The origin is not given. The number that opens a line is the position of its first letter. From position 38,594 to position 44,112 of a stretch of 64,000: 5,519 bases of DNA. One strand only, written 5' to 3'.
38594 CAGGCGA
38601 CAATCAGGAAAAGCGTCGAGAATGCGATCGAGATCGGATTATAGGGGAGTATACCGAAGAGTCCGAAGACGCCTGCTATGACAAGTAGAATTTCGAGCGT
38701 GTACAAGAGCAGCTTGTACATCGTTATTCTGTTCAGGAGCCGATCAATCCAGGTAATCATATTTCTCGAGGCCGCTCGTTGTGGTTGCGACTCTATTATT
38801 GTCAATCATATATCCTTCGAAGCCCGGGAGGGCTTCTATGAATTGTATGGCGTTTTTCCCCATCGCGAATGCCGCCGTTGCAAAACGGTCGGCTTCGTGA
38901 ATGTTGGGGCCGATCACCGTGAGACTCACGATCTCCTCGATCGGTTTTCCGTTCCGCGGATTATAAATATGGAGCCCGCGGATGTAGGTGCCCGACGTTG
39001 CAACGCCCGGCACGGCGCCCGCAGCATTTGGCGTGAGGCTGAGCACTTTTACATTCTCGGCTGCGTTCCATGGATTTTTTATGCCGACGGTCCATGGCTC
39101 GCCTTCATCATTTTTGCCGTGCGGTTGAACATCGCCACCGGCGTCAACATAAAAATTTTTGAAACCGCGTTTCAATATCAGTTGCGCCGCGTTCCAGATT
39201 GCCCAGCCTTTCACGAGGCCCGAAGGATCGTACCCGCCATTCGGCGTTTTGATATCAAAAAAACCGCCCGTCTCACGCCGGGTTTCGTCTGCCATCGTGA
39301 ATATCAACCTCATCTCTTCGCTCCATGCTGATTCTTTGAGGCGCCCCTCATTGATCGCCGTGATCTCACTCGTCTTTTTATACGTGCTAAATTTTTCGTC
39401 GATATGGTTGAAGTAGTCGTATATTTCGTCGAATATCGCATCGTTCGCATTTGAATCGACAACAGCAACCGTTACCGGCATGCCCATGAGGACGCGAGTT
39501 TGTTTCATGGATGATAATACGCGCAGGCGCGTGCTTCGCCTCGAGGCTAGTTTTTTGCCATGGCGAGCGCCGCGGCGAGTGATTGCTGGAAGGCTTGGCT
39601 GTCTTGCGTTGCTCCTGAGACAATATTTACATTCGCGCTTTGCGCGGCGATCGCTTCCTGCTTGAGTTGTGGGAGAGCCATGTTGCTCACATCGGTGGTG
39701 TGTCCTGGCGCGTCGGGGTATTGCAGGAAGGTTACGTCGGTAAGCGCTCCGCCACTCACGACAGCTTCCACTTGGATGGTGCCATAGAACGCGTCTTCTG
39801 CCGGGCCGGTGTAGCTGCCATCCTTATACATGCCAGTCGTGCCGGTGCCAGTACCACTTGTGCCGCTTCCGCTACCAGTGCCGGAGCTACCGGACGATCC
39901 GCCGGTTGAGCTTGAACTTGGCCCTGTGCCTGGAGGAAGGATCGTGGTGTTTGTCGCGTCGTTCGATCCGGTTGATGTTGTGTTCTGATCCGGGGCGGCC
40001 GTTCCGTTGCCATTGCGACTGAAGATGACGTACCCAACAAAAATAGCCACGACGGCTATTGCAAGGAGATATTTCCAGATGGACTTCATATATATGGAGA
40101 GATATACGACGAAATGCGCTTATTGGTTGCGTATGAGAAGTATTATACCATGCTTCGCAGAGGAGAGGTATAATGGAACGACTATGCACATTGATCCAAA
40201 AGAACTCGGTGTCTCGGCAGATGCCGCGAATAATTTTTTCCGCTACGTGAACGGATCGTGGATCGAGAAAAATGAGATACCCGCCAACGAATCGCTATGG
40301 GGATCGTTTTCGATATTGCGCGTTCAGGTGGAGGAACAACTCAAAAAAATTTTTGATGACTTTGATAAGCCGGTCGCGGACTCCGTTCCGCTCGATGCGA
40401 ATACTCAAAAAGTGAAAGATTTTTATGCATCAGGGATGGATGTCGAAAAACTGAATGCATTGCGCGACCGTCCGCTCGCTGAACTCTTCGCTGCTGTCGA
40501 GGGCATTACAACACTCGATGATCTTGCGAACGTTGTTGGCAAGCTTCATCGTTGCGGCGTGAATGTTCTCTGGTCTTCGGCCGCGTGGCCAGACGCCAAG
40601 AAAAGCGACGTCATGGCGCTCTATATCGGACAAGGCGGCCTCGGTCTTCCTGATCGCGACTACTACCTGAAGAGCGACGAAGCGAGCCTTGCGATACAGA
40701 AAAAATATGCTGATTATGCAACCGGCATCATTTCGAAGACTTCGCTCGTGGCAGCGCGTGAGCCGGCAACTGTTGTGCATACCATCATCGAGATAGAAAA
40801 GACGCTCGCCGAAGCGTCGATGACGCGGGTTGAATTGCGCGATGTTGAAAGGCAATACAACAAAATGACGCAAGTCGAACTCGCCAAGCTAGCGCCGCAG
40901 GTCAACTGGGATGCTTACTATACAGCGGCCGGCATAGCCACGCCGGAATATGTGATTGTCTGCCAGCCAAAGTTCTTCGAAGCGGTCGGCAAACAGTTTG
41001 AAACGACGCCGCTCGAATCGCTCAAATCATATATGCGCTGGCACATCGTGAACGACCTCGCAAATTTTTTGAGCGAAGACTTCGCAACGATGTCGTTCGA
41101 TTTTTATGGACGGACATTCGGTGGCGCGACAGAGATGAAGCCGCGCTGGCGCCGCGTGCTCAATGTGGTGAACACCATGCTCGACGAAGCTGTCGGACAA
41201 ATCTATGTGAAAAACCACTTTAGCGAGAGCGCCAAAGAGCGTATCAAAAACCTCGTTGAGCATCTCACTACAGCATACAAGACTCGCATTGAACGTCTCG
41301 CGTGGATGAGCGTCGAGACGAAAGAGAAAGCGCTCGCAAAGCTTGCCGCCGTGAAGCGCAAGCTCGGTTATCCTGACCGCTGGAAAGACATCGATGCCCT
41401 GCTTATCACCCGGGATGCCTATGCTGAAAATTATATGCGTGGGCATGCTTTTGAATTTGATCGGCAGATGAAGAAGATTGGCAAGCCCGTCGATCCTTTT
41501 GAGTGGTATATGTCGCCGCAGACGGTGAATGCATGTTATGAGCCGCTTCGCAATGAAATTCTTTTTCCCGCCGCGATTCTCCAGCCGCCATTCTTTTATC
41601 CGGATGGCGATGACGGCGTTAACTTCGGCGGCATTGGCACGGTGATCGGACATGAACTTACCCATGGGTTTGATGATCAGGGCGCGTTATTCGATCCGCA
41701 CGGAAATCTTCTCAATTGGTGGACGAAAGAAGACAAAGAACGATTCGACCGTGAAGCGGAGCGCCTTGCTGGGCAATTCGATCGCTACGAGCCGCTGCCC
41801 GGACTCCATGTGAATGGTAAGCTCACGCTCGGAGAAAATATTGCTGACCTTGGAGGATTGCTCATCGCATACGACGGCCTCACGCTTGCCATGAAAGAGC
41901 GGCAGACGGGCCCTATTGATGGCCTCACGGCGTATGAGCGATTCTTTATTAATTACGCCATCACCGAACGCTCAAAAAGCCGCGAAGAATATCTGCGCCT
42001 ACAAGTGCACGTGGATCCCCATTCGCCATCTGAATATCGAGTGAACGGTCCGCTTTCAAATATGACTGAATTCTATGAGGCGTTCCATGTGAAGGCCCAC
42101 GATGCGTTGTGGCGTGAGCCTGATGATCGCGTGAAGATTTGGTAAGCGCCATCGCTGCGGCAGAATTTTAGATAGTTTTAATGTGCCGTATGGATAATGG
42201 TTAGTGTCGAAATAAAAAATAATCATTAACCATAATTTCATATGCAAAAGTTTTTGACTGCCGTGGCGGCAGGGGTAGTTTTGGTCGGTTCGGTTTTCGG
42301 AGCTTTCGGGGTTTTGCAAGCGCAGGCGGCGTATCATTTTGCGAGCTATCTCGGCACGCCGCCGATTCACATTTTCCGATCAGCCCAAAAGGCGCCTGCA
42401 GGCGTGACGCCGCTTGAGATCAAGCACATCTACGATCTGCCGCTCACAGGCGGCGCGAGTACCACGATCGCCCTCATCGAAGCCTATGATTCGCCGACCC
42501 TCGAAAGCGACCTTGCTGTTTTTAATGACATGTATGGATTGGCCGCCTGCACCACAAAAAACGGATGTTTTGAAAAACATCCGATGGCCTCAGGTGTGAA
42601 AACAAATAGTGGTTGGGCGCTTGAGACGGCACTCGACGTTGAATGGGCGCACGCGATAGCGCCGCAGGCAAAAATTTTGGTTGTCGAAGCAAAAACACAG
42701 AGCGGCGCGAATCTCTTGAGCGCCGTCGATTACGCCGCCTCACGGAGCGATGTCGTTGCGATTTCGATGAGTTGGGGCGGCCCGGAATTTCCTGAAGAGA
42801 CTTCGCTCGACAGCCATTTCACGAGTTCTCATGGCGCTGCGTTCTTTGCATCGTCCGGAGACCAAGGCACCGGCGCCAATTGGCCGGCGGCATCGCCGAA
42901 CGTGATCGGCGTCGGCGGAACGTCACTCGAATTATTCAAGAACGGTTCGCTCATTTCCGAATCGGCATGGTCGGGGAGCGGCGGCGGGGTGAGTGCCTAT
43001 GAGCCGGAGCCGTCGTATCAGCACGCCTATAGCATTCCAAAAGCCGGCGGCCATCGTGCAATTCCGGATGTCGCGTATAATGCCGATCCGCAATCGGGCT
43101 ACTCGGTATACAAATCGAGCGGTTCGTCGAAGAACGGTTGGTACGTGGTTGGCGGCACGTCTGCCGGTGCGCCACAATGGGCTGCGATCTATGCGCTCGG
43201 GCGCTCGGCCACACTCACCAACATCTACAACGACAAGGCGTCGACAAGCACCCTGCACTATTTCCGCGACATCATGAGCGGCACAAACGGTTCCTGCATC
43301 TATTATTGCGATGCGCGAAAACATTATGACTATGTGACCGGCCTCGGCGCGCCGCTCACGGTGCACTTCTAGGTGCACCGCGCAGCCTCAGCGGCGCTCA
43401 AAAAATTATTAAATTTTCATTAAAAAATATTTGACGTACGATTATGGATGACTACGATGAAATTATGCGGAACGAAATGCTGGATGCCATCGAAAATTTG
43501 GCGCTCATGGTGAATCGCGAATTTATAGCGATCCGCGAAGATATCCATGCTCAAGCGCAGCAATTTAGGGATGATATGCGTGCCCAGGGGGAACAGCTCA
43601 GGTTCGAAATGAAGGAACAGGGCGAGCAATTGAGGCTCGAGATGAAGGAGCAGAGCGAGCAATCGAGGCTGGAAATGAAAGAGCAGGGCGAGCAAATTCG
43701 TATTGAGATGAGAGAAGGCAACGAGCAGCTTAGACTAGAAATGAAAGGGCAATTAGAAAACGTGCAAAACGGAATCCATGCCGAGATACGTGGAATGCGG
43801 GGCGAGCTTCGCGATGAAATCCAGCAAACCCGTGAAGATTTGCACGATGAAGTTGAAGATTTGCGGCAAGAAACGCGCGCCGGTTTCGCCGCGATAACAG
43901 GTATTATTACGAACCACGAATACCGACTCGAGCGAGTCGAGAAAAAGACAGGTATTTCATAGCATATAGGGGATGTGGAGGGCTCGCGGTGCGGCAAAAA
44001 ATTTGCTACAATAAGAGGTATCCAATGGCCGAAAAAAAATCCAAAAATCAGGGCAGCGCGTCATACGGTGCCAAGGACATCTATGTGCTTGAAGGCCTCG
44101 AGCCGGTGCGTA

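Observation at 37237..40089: Three-gene membrane flavoprotein module: FMN-binding protein, ApbE flavin transferase, and NqrB/RnfD-like domain fused to an FNR-like reductase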

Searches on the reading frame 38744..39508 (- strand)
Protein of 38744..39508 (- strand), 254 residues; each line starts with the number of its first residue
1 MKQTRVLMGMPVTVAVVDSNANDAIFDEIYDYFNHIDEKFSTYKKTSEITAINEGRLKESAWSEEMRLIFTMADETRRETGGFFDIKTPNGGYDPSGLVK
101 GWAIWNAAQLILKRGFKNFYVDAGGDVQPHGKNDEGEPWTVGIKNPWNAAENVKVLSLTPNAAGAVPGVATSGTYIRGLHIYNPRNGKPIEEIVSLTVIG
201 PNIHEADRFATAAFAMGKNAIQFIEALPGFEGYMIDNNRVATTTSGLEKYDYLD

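Call 3: search_protein_families(library=pfam, proteins=[window:38744-39508:-], max_evalue=0.01)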
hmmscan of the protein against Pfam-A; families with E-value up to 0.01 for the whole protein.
window:38744-39508:- (254 aa): 1 family
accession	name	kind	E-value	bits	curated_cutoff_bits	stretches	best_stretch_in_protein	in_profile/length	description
PF02424.20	ApbE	-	5.9e-39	134.6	25.6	2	94-231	127-263/266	ApbE family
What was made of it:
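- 38744..39508 (-): ApbE-family FAD:protein FMN transferase (254 aa). Compact and leaderless: it starts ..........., which is the start of the ApbE fold. Motifs DPSG, GGD, TSGTY, HIYNP and EADRF are retained. Pfam ApbE E 5.9e-39 (call 3).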

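Call 4: search_protein_families(library=ncbifam, proteins=[window:38744-39508:-], max_evalue=0.01)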
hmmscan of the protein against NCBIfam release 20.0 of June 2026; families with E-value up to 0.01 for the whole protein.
window:38744-39508:- (254 aa): 2 families
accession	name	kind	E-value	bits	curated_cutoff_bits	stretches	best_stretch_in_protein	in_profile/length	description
NF007774.0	PRK10461.1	equivalog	2.1e-19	69.6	498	1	94-237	182-329/351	FAD:protein FMN transferase ApbE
NF003322.0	PRK04334.1-2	equivalog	0.0033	16.5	290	1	113-177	112-172/295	hypothetical protein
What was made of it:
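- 38744..39508 (-): NCBIfam ApbE equivalog is only partial (69.6 bits against a cutoff of 498, call 4).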

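Call 59: search_solved_structures(query=window:38744-39508:-, max_evalue=0.001, show_alignments=2)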
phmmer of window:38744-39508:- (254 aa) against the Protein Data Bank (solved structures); distinct sequences matched with E-value up to 0.001: 12.
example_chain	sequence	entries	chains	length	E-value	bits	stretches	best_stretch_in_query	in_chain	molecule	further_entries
4xgw_A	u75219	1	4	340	1.1e-16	64.6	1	92-237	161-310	FAD:protein FMN transferase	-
2o18_A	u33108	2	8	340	3.8e-16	62.9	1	92-237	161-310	Thiamine biosynthesis lipoprotein apbE | FAD:protein FMN transferase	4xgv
3pnd_A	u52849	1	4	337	5.3e-15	59.1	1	88-235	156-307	Thiamine biosynthesis lipoprotein ApbE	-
4xgx_A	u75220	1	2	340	6.6e-15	58.8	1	92-237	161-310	FAD:protein FMN transferase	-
7esa_A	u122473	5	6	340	6.7e-15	58.8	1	96-248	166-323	FAD:protein FMN transferase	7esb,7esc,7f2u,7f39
6nxi_A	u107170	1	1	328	1.1e-14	58.1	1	89-219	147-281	FAD:protein FMN transferase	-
6nxj_A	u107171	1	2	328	2.1e-13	53.9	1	89-219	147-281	FAD:protein FMN transferase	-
1vrm_A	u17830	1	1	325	9.8e-10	41.9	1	93-223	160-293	hypothetical protein TM1553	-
5mgy_H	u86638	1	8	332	1.5e-08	38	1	97-235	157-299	FAD:protein FMN transferase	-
4xdt_A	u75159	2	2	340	9.7e-05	25.5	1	94-245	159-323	FAD:protein FMN transferase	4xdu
4ifu_A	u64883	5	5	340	0.00012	25.2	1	94-245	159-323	FAD:protein FMN transferase | Thiamine biosynthesis lipoprotein ApbE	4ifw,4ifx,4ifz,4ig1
7mgt_A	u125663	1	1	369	0.00015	24.9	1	94-245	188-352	FAD:protein FMN transferase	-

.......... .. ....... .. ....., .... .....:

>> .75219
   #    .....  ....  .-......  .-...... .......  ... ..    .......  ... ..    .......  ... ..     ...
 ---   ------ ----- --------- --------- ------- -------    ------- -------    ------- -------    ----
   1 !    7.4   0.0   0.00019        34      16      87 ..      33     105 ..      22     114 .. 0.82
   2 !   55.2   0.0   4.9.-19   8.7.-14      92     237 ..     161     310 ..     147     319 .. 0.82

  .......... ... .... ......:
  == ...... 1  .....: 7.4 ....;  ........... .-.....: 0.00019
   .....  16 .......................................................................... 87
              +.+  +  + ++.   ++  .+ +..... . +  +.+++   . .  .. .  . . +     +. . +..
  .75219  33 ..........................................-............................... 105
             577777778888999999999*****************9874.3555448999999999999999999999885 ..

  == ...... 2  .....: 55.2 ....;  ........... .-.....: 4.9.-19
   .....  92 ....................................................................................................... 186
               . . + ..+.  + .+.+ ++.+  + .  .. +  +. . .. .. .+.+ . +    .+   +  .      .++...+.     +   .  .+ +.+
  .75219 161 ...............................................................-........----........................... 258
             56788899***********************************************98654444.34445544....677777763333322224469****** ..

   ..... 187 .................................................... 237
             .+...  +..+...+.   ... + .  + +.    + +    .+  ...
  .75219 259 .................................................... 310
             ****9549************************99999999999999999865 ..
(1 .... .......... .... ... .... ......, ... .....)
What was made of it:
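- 38744..39508 (-): The alignment to E. coli ApbE 4xgw shows about 50 residues missing between query 87-92 and chain 105-161, with the TSGxY / H..(D/N)P / EAD motifs aligned (call 59).
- On ApbE FAD:protein FMN transferase: TSGTY, HIYNP and EADRF align to TSGSY, HVIDP and EADAW of E. coli ApbE (call 59).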

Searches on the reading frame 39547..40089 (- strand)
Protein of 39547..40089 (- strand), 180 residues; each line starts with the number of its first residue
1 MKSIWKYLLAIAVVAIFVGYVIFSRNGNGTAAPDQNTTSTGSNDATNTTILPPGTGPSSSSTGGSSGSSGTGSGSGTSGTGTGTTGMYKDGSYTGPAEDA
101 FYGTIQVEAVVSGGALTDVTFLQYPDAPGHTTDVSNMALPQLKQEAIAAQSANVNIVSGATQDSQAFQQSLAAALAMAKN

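Call 3: search_protein_families(library=pfam, proteins=[window:39547-40089:-], max_evalue=0.01)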
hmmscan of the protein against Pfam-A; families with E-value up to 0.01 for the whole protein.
window:39547-40089:- (180 aa): 1 family
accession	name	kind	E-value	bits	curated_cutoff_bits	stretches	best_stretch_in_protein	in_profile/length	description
PF04205.19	FMN_bind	-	9.1e-08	33.1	22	1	102-175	3-76/77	FMN-binding domain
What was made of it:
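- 39547..40089 (-): FMN_bind subunit (180 aa): N-terminal signal-anchor helix (aa 7-23; 40021..40071), Gly/Ser/Thr-rich linker (aa 24-92; 39814..40020), compact FMN_bind domain (aa 93-179; 39553..39813) with the flavinylation motif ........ (Thr161 codon 39607..39609). Pfam FMN_bind E 9.1e-8 (call 3).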

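Call 4: search_protein_families(library=ncbifam, proteins=[window:39547-40089:-], max_evalue=0.01)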
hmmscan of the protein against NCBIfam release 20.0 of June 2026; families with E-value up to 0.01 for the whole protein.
window:39547-40089:- (180 aa): 0 families

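Call 60: search_solved_structures(query=window:39547-40089:-, max_evalue=1, show_alignments=2)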
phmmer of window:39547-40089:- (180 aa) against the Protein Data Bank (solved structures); distinct sequences matched with E-value up to 1: 8.
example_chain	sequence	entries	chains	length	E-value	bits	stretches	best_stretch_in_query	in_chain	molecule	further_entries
8p2a_A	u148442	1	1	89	4.7e-11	46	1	93-176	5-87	FMN-binding domain-containing protein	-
8p2b_A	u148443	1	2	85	0.0062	19.6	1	99-177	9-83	Clostridiaceae bacterium FMN4 domain 1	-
3o6u_A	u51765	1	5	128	0.1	15.6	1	139-172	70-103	uncharacterized protein CPE2226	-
9msd_A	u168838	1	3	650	0.16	14.9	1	52-149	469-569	001428_T278M_L14 SOSIP gp140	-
6p62_A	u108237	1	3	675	0.4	13.7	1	51-149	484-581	HIV-1 Env BG505 NFL TD+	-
6b0n_G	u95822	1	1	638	0.5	13.4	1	51-149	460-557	Envelope glycoprotein gp140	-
9be9_A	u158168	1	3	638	0.79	12.7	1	50-149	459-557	Envelope glycoprotein gp140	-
9pyd_A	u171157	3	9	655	0.96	12.4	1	52-149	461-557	BG505 NFL TD CC3+ gp140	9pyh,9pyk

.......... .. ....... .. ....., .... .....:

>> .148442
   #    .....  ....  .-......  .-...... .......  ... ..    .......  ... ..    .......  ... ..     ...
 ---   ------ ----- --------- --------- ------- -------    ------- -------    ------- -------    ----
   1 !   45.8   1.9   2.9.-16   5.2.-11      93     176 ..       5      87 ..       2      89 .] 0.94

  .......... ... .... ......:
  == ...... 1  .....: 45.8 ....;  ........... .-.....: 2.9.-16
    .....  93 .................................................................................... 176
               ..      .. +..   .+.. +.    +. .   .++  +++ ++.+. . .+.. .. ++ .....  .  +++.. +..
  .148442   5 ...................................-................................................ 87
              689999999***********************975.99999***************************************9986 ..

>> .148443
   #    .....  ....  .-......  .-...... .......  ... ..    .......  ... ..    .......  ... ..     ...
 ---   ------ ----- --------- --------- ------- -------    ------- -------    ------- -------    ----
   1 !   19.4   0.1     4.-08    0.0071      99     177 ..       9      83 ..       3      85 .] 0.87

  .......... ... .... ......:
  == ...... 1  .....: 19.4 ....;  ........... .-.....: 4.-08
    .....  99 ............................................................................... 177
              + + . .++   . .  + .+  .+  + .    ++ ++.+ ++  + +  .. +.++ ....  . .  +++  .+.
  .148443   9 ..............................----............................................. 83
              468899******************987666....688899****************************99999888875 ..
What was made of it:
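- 39547..40089 (-): The best PDB sequence match is 8p2a, a compact FMN-binding domain, E 4.7e-11 (call 60).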

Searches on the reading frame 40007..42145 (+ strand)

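Call 3: search_protein_families(library=pfam, proteins=[window:40007-42145:+], max_evalue=0.01)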
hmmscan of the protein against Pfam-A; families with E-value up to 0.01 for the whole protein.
window:40007-42145:+ (712 aa): 2 families
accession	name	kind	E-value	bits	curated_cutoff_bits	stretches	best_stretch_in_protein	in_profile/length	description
PF05649.18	Peptidase_M13_N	-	2.4e-115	386.5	32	1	75-456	3-381/381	Peptidase family M13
PF01431.27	Peptidase_M13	-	6e-62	209.3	24.5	1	508-709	1-205/205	Peptidase family M13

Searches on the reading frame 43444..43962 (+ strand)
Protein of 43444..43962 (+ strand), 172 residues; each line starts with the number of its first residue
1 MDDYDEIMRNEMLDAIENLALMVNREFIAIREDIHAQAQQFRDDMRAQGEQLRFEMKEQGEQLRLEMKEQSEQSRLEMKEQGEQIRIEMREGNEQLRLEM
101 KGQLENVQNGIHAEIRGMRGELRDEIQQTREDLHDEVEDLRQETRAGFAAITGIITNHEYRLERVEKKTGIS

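Call 39: search_protein_families(library=pfam, proteins=[window:43444-43962:+], max_evalue=0.001)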
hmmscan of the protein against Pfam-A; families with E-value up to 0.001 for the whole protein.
window:43444-43962:+ (172 aa): 2 families
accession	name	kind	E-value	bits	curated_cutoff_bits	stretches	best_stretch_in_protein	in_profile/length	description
PF01442.23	Apolipoprotein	-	5.5e-07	29.9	90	1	26-143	12-129/190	Apolipoprotein A1/A4/E domain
PF12732.12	YtxH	-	0.00022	22.1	37.5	0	30-74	26-66/71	YtxH-like protein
